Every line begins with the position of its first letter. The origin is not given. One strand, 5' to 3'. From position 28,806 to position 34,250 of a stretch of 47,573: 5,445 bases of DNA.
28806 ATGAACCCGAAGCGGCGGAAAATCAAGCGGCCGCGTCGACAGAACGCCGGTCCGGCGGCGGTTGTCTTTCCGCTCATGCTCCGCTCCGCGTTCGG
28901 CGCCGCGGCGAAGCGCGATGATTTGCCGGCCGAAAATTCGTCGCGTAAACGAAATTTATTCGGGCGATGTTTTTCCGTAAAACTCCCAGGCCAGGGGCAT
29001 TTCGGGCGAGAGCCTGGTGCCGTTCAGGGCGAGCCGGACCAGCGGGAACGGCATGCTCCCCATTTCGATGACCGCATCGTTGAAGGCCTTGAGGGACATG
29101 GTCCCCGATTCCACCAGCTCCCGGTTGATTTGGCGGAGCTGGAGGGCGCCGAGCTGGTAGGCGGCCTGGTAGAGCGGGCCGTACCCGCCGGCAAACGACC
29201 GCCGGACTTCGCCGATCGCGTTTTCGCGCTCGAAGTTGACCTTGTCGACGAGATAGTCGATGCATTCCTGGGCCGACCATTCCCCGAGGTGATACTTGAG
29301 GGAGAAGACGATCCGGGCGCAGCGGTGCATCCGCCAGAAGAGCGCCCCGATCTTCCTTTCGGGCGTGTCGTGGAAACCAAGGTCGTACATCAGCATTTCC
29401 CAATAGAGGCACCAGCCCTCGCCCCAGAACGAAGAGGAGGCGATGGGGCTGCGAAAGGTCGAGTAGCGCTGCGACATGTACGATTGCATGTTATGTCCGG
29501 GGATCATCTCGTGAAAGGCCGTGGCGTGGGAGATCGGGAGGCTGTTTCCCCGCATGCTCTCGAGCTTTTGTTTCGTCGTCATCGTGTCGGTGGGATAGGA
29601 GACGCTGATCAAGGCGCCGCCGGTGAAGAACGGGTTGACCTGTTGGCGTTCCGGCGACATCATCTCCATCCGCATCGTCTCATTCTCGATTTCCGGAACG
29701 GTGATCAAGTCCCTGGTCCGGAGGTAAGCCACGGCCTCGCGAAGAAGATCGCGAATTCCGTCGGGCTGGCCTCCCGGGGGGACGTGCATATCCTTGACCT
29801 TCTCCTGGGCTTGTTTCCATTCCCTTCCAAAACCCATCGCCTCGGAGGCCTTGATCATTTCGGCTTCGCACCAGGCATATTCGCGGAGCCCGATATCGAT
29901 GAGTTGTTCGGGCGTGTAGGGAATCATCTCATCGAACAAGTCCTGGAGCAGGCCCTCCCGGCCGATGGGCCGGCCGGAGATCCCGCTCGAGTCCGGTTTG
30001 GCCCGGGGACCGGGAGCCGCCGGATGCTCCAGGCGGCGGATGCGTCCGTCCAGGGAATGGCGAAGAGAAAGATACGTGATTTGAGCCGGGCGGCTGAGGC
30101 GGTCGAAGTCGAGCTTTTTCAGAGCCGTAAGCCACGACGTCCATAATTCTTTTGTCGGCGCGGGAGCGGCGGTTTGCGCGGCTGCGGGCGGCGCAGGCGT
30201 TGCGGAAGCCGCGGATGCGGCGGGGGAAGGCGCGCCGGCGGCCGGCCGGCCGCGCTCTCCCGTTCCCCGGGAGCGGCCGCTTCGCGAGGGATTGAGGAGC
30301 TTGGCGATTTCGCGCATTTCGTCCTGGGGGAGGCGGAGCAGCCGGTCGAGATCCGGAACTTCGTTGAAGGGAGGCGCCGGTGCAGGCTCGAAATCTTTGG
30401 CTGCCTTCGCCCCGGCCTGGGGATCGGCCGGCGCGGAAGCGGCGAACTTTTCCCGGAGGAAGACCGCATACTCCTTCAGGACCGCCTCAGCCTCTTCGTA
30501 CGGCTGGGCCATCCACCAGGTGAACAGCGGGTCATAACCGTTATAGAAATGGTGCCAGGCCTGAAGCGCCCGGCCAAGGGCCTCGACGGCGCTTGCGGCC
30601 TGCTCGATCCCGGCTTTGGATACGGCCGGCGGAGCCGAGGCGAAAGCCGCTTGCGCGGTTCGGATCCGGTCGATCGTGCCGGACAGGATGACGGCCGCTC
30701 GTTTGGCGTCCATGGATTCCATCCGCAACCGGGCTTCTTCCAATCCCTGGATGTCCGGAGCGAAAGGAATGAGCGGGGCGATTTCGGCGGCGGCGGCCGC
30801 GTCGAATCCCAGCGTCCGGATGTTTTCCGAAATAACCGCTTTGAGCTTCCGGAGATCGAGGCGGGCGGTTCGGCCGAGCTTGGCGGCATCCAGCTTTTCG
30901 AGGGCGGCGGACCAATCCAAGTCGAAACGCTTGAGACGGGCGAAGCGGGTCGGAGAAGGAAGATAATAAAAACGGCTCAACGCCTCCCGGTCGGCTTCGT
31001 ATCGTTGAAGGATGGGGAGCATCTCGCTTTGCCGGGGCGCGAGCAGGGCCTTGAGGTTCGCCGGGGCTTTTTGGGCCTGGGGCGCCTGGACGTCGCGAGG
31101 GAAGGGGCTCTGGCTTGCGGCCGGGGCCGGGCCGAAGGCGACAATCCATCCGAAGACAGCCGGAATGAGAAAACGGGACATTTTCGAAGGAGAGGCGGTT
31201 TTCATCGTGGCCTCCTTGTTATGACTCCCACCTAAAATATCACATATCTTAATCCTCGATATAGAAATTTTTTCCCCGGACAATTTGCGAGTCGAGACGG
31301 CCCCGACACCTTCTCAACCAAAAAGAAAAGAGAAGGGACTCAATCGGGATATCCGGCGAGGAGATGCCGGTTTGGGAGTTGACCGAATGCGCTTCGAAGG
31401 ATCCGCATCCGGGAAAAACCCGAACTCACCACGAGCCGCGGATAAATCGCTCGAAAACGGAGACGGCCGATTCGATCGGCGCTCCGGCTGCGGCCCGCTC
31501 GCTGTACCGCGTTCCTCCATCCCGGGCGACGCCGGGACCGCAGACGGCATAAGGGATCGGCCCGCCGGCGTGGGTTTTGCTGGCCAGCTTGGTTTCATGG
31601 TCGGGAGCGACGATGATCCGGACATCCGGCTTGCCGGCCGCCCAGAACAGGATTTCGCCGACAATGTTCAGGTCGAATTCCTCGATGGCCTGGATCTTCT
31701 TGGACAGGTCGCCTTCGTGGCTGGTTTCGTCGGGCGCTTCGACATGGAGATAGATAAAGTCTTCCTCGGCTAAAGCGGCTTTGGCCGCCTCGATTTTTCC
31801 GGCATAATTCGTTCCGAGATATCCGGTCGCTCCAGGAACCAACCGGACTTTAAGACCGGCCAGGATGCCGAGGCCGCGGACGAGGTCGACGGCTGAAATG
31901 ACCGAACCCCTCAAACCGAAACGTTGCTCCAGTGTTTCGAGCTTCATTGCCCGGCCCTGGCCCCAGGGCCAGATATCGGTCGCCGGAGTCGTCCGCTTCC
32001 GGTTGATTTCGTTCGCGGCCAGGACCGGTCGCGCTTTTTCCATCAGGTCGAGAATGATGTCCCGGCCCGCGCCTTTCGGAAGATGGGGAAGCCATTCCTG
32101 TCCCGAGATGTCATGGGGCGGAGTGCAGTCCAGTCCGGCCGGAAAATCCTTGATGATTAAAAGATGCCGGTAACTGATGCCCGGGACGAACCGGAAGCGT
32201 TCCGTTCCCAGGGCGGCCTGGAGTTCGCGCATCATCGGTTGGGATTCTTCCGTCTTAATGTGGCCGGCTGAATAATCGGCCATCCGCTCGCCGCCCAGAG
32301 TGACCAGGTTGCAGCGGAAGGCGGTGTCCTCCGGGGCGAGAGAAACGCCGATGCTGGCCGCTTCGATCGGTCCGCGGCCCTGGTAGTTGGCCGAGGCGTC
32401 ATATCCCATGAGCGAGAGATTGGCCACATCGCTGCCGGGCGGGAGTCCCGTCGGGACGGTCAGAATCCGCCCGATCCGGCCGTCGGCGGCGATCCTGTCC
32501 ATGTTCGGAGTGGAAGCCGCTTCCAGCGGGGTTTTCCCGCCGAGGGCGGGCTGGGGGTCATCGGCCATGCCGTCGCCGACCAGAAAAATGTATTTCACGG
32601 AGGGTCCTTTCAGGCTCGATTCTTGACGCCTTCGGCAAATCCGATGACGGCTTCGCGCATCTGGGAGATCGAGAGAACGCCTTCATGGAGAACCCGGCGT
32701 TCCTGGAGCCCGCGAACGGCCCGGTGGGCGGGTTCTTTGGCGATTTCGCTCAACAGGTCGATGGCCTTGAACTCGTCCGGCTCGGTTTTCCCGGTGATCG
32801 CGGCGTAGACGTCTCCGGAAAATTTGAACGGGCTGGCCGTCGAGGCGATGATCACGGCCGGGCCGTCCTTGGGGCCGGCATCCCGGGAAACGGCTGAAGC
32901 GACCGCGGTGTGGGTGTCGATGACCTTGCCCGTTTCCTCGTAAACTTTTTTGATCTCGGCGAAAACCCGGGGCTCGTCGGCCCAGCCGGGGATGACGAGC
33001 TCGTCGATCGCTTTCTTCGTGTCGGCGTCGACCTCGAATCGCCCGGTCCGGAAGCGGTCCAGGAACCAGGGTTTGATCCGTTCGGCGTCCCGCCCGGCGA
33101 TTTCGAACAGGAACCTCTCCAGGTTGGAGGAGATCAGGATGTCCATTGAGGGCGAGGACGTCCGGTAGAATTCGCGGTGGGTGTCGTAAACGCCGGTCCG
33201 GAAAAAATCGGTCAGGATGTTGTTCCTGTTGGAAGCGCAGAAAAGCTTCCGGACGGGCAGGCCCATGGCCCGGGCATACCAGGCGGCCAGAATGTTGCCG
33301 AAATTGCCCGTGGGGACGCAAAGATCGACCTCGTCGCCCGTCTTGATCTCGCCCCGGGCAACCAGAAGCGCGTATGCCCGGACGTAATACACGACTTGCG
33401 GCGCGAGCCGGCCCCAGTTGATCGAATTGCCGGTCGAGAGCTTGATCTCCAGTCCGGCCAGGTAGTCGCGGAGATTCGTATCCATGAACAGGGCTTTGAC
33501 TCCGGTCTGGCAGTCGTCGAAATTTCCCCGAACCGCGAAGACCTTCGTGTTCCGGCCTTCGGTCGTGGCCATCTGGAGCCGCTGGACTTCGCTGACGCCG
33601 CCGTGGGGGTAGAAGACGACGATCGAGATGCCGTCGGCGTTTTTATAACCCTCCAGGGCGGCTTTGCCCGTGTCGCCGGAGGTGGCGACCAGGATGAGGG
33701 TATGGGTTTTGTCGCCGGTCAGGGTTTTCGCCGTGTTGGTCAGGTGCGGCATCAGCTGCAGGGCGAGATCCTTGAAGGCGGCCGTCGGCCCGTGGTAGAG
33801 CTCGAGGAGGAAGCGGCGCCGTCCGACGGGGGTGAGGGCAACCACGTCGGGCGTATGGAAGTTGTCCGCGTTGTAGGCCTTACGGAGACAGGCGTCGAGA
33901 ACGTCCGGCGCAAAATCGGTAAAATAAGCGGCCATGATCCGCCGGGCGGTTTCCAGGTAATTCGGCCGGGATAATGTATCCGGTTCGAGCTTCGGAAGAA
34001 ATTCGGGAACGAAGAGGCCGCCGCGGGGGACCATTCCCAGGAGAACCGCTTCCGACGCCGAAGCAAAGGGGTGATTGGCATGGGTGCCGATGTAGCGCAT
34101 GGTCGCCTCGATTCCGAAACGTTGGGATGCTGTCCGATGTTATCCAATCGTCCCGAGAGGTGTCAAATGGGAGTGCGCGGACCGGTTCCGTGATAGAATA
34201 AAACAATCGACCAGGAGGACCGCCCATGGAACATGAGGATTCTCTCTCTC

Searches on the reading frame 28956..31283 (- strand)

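Call 77: search_protein_families(library=pfam, proteins=[window:28956-31283:-], max_evalue=0.00001)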
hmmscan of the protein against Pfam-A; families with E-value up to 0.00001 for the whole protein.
window:28956-31283:- (775 aa): 1 family
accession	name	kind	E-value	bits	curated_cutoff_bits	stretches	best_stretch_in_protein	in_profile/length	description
PF05960.17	DUF885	-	3.3e-49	169.4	32.4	1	434-750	208-529/532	Bacterial protein of unknown function (DUF885)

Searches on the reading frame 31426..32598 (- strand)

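Call 77: search_protein_families(library=pfam, proteins=[window:31426-32598:-], max_evalue=0.00001)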
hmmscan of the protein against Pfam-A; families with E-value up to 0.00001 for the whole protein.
window:31426-32598:- (390 aa): 2 families
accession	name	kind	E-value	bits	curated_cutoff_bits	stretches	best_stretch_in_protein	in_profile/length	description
PF10143.14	PhosphMutase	-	1.9e-53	181.3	21.5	1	37-199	1-170/170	2,3-bisphosphoglycerate-independent phosphoglycerate mutase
PF01676.23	Metalloenzyme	-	1.7e-34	119.9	24.3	1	1-362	1-228/252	Metalloenzyme superfamily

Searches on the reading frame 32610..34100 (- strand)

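Call 77: search_protein_families(library=pfam, proteins=[window:32610-34100:-], max_evalue=0.00001)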
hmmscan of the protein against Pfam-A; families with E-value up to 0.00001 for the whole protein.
window:32610-34100:- (496 aa): 2 families
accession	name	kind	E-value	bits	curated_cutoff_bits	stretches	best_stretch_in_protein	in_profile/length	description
PF14821.11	Thr_synth_N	-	2.8e-12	47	25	1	2-76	1-79/79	Threonine synthase N terminus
PF00291.31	PALP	-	1.4e-09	38.2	35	1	100-405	29-275/295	Pyridoxal-phosphate dependent enzyme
